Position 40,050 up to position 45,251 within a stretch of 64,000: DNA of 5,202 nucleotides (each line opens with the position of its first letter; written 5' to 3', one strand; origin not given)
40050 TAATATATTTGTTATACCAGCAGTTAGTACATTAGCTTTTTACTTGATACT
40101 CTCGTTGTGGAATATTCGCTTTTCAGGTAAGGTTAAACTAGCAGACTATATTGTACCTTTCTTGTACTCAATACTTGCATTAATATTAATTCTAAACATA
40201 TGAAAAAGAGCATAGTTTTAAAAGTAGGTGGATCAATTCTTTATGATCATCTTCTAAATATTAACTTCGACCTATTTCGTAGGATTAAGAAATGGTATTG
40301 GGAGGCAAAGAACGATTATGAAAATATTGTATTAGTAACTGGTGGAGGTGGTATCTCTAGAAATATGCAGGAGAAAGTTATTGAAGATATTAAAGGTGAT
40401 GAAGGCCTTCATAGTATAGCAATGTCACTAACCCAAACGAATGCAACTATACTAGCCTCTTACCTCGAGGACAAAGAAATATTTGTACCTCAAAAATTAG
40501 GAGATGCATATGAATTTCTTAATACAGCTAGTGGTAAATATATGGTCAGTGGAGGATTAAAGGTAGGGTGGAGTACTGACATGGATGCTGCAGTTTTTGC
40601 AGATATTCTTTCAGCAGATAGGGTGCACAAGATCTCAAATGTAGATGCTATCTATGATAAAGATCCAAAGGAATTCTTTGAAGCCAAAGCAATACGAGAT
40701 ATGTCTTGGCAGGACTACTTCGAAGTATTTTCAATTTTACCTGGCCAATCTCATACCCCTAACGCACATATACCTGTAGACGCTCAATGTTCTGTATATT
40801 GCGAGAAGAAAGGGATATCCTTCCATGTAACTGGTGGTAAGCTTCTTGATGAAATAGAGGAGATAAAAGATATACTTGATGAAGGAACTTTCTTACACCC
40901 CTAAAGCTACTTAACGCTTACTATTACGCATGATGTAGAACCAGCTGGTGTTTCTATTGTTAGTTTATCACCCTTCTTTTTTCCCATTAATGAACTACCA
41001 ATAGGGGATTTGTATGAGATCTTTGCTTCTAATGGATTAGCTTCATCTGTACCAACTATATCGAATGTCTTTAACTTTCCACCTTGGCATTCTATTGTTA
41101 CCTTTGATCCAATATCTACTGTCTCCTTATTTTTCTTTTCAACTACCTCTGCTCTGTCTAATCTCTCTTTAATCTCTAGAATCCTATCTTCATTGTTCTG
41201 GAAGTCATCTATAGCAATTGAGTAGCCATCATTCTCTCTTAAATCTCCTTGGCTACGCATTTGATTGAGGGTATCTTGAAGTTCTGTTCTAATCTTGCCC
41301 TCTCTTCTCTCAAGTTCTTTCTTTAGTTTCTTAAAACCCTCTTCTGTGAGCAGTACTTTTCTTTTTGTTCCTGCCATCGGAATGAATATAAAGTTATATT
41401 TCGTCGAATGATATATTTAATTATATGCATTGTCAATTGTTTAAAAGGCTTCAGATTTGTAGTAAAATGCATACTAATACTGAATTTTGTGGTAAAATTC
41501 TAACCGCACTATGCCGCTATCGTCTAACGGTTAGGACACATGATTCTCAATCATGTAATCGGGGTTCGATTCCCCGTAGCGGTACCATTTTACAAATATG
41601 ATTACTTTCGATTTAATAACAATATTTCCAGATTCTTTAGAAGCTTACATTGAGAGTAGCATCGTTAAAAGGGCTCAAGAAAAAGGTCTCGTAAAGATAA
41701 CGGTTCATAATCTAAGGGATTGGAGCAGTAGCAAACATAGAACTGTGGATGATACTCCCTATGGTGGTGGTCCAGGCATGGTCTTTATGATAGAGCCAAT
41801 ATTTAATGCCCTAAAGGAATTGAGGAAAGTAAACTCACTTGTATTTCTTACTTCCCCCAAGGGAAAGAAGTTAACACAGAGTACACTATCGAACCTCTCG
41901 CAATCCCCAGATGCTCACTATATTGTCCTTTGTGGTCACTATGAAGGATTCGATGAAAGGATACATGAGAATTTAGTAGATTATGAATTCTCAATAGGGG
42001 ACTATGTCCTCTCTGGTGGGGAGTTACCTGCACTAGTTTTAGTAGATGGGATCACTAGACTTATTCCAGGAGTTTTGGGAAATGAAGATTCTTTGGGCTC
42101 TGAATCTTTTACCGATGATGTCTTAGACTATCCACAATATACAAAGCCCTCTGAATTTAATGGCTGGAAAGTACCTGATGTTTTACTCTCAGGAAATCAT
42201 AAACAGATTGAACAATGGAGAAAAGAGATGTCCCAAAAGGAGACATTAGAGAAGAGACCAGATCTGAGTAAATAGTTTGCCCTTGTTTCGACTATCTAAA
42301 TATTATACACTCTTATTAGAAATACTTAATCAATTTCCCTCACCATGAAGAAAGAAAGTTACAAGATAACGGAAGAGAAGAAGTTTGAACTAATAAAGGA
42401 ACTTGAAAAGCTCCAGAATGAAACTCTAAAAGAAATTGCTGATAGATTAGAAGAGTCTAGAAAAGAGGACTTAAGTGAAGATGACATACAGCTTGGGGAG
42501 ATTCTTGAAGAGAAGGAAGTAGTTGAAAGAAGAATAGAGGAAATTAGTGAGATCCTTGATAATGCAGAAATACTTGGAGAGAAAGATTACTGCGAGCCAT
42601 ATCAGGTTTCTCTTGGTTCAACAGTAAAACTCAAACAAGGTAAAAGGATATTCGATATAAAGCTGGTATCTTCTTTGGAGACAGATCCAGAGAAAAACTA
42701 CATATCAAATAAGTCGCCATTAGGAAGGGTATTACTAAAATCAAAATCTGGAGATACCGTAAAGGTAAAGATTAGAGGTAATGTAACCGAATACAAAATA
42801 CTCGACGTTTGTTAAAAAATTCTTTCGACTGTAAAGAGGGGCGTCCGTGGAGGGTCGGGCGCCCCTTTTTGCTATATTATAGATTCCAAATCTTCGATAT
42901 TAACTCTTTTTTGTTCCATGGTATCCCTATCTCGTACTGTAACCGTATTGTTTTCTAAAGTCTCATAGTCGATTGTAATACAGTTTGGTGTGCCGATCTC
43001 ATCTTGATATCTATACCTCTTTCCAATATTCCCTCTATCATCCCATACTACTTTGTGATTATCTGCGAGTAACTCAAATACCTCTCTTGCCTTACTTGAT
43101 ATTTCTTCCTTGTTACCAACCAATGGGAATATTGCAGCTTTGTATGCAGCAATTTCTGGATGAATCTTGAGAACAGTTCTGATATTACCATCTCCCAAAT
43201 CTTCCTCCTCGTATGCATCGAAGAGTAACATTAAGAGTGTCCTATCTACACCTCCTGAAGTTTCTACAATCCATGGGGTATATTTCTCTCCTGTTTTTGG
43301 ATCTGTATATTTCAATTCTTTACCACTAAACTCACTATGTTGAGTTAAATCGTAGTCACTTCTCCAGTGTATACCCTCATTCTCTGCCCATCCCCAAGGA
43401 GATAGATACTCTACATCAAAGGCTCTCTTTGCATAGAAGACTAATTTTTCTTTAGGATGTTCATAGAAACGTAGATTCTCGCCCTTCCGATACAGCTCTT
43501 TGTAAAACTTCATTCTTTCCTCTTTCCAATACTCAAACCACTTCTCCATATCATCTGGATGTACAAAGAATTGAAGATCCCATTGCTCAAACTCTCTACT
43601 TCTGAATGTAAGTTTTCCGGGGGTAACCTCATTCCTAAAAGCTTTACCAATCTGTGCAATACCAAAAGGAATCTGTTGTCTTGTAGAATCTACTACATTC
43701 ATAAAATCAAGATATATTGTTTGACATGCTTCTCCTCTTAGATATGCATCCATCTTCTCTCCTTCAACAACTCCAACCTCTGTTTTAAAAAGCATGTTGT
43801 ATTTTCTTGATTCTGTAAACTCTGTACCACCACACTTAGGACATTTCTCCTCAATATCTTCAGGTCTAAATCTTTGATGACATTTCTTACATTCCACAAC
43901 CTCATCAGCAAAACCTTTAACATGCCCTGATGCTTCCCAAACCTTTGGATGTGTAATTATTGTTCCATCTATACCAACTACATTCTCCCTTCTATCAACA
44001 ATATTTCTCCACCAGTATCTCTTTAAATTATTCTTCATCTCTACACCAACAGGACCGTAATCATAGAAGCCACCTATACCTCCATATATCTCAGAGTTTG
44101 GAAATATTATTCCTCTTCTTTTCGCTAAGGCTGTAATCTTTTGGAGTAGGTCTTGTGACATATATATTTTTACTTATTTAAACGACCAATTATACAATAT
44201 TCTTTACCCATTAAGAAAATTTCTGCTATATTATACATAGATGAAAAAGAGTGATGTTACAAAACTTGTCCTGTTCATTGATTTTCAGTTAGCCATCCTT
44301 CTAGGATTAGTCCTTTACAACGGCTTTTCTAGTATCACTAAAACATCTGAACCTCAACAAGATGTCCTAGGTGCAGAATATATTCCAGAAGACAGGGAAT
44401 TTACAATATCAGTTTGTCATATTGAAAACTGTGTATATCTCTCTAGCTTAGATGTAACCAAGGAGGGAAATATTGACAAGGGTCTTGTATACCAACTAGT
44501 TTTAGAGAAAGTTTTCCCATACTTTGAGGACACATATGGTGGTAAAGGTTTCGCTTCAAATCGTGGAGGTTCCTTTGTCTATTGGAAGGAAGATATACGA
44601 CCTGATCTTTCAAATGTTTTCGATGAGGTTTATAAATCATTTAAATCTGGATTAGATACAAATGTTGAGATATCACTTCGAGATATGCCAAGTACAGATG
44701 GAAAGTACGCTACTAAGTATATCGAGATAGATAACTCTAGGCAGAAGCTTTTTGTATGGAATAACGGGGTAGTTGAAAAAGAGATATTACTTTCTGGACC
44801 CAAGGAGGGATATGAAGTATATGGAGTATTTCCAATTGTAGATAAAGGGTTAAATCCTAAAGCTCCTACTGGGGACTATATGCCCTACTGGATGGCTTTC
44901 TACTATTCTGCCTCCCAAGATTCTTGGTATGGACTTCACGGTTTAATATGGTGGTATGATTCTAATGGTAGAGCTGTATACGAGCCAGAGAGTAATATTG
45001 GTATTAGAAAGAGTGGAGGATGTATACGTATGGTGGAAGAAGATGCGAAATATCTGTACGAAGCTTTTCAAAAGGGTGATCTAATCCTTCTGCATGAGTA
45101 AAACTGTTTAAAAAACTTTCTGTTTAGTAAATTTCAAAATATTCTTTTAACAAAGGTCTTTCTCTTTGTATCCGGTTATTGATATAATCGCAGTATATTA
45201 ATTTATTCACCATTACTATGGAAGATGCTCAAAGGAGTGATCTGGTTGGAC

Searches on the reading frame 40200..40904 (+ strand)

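Call 75: search_protein_families(library=pfam, proteins=[window:40200-40904:+], max_evalue=0.001)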
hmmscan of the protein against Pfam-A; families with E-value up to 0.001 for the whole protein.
window:40200-40904:+ (234 aa): 1 family
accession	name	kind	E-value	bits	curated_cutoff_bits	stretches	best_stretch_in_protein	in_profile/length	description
PF00696.33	AA_kinase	-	5.1e-17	62.8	24.9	1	4-211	2-233/234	Amino acid kinase family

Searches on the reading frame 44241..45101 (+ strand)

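Call 23: search_protein_families(library=pfam, proteins=[window:44241-45101:+], max_evalue=0.01)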
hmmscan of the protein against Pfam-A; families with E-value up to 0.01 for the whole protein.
window:44241-45101:+ (286 aa): 1 family
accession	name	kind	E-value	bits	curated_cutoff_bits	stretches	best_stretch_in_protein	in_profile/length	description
PF03734.19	YkuD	-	3.1e-10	41.3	23.4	1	159-282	2-144/146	L,D-transpeptidase catalytic domain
